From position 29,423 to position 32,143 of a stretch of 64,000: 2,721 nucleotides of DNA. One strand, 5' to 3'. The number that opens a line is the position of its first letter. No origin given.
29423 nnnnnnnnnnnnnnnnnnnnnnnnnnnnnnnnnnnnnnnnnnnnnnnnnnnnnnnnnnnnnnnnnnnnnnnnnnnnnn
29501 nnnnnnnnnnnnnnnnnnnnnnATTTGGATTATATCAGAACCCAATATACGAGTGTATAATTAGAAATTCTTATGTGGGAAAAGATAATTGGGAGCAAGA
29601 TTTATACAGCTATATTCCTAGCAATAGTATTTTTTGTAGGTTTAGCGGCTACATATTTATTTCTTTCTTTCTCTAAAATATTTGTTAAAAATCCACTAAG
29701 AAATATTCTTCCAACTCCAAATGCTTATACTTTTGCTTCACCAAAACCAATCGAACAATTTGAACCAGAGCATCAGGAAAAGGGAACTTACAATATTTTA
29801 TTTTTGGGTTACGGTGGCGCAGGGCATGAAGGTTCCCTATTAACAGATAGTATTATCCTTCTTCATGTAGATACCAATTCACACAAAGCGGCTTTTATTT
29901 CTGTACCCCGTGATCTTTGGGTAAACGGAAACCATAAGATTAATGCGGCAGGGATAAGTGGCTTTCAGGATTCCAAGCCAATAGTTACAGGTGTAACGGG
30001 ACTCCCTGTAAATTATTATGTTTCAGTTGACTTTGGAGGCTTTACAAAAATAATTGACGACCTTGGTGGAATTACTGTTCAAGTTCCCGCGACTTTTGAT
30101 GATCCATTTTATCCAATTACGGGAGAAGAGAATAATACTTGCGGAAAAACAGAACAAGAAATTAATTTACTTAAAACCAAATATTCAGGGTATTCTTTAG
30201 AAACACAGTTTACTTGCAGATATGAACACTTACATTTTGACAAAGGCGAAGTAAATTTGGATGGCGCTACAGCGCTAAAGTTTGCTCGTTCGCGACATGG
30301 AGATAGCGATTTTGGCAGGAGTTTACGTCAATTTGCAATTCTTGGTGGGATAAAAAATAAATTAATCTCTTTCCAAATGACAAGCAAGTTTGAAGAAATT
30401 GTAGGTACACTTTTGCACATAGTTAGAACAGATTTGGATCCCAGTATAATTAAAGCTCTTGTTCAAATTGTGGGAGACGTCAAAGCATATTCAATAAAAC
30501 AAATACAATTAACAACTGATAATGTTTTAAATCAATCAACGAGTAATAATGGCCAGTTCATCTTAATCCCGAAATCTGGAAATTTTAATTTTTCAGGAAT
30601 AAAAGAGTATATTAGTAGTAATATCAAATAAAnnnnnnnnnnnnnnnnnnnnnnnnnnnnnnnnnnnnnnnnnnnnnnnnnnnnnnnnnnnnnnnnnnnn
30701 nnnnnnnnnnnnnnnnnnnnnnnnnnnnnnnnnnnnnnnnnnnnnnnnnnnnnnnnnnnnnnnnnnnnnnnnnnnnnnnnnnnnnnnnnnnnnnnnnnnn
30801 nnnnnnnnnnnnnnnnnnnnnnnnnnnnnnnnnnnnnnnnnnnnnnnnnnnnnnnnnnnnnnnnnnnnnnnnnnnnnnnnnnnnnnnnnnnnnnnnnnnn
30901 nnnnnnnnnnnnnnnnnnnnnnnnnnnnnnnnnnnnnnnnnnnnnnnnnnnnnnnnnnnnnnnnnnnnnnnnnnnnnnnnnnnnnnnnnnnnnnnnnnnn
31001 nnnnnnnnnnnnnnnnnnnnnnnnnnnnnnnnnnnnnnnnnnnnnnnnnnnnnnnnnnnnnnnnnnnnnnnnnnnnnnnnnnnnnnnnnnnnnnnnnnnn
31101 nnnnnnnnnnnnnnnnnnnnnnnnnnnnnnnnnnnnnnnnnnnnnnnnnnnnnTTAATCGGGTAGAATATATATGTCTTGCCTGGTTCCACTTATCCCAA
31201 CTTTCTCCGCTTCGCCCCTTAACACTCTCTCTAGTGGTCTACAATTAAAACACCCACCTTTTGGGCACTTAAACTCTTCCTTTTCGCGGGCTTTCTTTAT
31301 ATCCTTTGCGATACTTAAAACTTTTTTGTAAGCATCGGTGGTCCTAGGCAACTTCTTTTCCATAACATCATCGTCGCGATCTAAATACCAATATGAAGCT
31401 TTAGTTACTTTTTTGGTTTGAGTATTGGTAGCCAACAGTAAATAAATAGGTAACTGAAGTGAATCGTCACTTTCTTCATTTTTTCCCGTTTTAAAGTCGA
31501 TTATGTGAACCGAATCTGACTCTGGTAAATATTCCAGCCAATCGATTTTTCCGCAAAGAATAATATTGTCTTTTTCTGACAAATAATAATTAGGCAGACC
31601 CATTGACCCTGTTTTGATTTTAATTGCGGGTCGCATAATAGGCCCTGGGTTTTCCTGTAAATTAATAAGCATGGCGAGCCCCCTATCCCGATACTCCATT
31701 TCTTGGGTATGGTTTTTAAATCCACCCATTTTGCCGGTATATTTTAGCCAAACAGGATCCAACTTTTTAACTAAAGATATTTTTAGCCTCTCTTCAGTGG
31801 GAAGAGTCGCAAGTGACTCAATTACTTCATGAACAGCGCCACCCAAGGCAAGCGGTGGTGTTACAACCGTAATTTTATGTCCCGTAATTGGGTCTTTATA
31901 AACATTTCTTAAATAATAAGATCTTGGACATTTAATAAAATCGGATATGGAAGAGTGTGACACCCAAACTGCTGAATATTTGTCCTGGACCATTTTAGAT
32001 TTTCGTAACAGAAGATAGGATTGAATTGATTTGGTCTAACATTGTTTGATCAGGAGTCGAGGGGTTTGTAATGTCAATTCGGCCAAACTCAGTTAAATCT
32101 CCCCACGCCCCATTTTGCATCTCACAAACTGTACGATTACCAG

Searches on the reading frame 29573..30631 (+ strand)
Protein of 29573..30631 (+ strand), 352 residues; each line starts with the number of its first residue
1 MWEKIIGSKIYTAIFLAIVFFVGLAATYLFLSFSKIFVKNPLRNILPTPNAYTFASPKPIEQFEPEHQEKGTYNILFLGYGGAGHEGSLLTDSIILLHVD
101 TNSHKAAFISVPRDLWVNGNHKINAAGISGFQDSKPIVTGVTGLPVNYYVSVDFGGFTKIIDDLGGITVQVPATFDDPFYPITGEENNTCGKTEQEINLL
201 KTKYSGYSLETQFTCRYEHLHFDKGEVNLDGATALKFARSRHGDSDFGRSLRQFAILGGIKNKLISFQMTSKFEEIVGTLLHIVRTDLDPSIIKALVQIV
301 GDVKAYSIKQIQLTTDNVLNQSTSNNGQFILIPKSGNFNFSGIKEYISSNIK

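Call 40: search_protein_families(library=pfam, proteins=[window:29573-30631:+], max_evalue=0.001)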
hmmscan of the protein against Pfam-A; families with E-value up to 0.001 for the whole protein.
window:29573-30631:+ (352 aa): 1 family
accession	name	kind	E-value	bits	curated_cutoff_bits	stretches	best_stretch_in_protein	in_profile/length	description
PF03816.19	LytR_cpsA_psr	-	5.9e-31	108.1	24.6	1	91-264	2-148/150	LytR_cpsA_psr family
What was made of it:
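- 29573..30631 (+): LCP (LytR-CpsA-Psr) phosphotransferase, about 10 kb outside the locus. It is a candidate for attaching the polymer to peptidoglycan. Pfam LytR_cpsA_psr, 108 bits (call 40).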

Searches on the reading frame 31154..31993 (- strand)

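Call 40: search_protein_families(library=pfam, proteins=[window:31154-31993:-], max_evalue=0.001)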
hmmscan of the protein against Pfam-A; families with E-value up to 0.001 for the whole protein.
window:31154-31993:- (279 aa): 2 families
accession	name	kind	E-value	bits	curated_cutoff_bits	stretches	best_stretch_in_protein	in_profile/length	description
PF12705.13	PDDEXK_1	-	2e-20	74.2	22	1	11-251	2-240/247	PD-(D/E)XK nuclease superfamily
PF01930.23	Cas_Cas4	-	0.00037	21.1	22.7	0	147-243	53-149/160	Domain of unknown function DUF83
